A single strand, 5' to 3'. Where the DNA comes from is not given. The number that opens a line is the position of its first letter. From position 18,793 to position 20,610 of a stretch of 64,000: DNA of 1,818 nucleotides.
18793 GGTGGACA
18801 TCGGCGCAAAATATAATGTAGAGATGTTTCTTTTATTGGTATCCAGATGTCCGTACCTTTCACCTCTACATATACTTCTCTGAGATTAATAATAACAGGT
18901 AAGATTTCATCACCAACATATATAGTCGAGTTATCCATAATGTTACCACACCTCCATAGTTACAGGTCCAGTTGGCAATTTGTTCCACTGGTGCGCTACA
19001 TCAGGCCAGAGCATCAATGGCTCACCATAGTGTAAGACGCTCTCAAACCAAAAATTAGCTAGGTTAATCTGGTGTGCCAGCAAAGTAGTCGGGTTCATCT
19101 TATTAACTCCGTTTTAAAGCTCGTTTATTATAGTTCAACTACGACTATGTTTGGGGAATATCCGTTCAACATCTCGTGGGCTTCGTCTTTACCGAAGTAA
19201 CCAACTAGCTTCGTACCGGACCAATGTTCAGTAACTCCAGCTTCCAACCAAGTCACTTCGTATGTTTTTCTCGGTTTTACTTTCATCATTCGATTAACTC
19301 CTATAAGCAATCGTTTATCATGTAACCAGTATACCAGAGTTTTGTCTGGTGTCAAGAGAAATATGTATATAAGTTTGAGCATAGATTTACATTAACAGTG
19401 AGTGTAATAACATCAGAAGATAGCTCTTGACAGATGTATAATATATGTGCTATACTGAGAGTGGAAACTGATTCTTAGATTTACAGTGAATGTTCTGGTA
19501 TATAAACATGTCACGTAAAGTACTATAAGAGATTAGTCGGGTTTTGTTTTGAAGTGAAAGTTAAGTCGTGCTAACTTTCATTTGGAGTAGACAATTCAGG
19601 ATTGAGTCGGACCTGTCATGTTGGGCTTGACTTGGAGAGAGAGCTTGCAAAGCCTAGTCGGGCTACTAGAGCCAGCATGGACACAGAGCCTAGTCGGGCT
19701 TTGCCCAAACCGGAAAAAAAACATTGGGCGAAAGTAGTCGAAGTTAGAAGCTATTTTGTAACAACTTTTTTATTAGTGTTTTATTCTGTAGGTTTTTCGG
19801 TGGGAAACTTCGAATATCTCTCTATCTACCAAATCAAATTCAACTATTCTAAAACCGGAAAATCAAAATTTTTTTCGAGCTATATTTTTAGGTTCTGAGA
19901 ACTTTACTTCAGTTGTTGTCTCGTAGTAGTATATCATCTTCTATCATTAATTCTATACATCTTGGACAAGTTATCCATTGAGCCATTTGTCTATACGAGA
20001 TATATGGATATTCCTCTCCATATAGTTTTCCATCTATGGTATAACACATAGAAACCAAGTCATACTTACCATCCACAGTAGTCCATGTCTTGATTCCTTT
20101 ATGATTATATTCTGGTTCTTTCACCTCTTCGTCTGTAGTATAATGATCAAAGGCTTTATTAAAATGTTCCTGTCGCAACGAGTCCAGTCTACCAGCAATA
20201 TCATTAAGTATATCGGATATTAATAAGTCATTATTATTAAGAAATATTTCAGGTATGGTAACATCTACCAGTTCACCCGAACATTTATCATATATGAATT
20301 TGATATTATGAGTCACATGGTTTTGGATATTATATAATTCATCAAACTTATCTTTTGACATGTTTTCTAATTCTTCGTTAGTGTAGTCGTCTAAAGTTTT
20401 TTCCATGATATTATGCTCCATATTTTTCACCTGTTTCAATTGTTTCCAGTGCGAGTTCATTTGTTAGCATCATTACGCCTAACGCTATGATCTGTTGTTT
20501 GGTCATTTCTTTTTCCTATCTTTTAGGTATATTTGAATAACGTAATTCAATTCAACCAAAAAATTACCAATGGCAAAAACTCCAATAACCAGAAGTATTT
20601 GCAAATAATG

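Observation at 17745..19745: About 11 copies of a TAGTCG(G/A) box (consensus roughly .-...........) scattered through 2 kb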

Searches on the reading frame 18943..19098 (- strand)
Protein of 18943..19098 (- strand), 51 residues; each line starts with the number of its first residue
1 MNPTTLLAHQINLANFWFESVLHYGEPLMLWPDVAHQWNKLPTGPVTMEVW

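Call 47: find_encoding_contigs(protein=window:18943-19098:-, flank=5000, max_places=10)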
Protein window:18943-19098:- (51 aa): 3 contigs read that carry it; 1 place shown.
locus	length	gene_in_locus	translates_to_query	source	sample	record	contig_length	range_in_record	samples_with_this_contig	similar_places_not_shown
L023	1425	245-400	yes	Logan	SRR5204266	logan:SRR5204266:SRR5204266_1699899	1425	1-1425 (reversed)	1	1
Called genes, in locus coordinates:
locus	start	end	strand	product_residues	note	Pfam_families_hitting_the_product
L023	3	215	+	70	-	?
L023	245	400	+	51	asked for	-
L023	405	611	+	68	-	-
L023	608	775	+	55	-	-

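Call 78: search_protein_families(library=pfam, proteins=[window:18946-19098:-], max_evalue=1)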
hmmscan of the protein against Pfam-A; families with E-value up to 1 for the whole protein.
seq(51 aa): 0 families

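Call 79: search_protein_families(library=phrogs, proteins=[window:18946-19098:-], max_evalue=1)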
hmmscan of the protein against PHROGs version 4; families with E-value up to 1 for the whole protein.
seq(51 aa): 0 families

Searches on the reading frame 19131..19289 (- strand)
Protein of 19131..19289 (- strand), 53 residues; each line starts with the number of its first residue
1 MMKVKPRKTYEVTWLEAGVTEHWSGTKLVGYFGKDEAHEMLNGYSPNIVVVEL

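Call 78: search_protein_families(library=pfam, proteins=[window:19131-19289:-], max_evalue=1)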
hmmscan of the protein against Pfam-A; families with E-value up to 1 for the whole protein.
seq(53 aa): 0 families

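Call 79: search_protein_families(library=phrogs, proteins=[window:19131-19289:-], max_evalue=1)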
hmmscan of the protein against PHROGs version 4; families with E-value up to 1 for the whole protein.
seq(53 aa): 1 family
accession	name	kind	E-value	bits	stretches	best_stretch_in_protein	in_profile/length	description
phrog_23710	-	unknown function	0.0008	20.5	1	5-52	18-64/71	-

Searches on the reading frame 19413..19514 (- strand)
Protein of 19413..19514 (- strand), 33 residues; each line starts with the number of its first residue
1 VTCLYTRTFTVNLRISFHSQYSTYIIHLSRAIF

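Call 48: find_encoding_contigs(protein=window:19413-19514:-, flank=5000, max_places=10)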
Protein window:19413-19514:- (33 aa): no gene with exactly this product is on record in the collection.

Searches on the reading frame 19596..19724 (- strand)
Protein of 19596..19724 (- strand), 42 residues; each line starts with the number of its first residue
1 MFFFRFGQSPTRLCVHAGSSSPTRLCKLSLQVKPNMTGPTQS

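Call 49: find_encoding_contigs(protein=window:19596-19724:-, flank=5000, max_places=10)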
Protein window:19596-19724:- (42 aa): no gene with exactly this product is on record in the collection.

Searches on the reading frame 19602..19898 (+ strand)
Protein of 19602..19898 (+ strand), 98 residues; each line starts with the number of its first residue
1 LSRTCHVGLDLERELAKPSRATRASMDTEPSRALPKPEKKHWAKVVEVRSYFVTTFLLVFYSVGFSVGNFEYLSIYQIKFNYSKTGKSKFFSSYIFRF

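Call 46: find_encoding_contigs(protein=window:19602-19898:+, flank=5000, max_places=10)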
Protein window:19602-19898:+ (98 aa): no gene with exactly this product is on record in the collection.

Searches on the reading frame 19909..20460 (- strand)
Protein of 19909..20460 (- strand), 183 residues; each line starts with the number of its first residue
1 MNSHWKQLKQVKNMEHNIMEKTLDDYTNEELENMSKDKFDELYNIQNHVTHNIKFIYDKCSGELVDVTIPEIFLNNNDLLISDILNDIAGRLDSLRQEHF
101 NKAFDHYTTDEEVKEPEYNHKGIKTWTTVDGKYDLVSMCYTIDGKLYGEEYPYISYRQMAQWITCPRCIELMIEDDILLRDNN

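Call 15: find_related_loci(query=window:19909-20460:-, collection=viral_contigs, flank=6000)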
Query window:19909-20460:- (183 aa) in viral_contigs; peptide patterns used: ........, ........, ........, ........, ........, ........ (x = any residue, [..] = any of these).
4 stretches matched a pattern, but none encodes a relative of the query by tblastn (E <= 1e-3).

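Call 20: find_encoding_contigs(protein=window:19909-20460:-, flank=10000, max_places=10)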
Protein window:19909-20460:- (183 aa): 1 contig read that carries it; 1 place shown.
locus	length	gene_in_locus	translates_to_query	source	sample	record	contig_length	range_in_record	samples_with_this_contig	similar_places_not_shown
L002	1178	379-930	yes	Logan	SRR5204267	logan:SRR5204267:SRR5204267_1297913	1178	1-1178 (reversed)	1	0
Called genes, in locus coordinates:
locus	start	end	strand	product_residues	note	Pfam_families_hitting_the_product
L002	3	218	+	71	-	?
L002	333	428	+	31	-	-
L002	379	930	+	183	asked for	-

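Call 21: search_protein_families(library=phrogs, proteins=[window:19909-20460:-], max_evalue=0.01)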
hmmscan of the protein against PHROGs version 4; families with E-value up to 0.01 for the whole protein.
window:19909-20460:- (183 aa): 0 families

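Call 26: find_homologous_proteins(query=window:19909-20460:-)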
Query window:19909-20460:- (183 aa): 1 proteins with E <= 0.001 among 42 candidates.
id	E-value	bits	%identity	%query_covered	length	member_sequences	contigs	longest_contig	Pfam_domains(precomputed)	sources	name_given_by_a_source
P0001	1.0e-107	376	100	90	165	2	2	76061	-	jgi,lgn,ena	-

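Call 28: find_encoding_contigs(protein=P0001, flank=10000, max_places=10)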
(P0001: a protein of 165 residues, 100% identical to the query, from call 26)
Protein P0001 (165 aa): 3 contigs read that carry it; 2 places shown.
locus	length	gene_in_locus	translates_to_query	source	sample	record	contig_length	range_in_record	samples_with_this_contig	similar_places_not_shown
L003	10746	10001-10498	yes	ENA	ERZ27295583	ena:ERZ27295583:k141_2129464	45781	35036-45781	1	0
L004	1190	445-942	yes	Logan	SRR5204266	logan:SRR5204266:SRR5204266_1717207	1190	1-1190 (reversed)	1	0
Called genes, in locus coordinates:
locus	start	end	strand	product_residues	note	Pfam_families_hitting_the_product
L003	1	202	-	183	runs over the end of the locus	PF23849:Phage_TTP_2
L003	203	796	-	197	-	PF26869:Phage_T4_gp2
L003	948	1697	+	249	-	PF18847:LPD29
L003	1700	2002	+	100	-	-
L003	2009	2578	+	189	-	-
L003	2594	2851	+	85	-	-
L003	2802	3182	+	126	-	-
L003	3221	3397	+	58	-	-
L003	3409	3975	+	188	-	-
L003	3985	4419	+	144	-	-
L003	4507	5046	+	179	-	-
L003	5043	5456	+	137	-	-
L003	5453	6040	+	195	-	-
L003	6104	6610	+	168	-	-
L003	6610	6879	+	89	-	-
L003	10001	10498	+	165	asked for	-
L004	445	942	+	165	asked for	-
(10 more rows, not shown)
